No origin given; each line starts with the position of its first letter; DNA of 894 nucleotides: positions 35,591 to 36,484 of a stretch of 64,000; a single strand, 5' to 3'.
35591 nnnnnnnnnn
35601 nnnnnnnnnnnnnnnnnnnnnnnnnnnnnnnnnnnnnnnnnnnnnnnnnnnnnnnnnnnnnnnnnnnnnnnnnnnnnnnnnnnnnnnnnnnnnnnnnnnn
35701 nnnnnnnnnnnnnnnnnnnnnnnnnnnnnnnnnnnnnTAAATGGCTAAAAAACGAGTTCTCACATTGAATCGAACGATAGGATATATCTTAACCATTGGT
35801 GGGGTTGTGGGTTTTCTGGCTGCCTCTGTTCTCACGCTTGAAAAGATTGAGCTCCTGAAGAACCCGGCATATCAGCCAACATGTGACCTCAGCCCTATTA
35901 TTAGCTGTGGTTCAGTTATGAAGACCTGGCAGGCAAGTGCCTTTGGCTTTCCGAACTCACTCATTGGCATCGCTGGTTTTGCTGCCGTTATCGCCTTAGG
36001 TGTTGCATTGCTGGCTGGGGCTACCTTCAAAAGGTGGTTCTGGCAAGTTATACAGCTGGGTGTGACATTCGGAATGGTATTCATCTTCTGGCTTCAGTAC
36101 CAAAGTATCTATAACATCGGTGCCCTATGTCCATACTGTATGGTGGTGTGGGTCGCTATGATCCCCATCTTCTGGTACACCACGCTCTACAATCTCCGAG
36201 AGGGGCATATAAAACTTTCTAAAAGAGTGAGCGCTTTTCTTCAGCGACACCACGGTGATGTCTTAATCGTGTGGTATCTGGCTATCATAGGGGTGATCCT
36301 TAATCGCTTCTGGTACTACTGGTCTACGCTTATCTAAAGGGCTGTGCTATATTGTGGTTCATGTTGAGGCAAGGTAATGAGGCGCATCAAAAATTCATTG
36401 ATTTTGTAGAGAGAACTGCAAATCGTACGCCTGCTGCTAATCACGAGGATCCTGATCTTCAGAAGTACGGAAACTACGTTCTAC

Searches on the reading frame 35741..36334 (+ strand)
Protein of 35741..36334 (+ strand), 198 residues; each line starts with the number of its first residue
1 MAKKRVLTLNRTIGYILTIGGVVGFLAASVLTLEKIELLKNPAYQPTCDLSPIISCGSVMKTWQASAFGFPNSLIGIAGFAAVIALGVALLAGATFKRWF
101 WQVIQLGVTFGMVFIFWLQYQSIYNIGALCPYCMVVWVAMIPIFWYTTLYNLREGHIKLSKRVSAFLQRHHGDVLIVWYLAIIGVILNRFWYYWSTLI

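Call 8: search_protein_families(library=ncbifam, proteins=[window:35741-36334:+], max_evalue=1)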
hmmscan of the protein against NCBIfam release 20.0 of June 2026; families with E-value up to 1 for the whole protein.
window:35741-36334:+ (198 aa): 3 families
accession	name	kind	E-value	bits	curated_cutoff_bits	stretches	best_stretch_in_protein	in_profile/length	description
NF011480.0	PRK14889.1-4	equivalog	2.9e-11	43.9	120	1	12-141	4-120/132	VKOR family protein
NF011479.0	PRK14889.1-2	equivalog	3.9e-07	30.4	264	1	24-143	17-135/145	VKOR family protein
NF011478.0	PRK14889.1-1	equivalog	0.0014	18.7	182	1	26-151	17-144/152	VKOR family protein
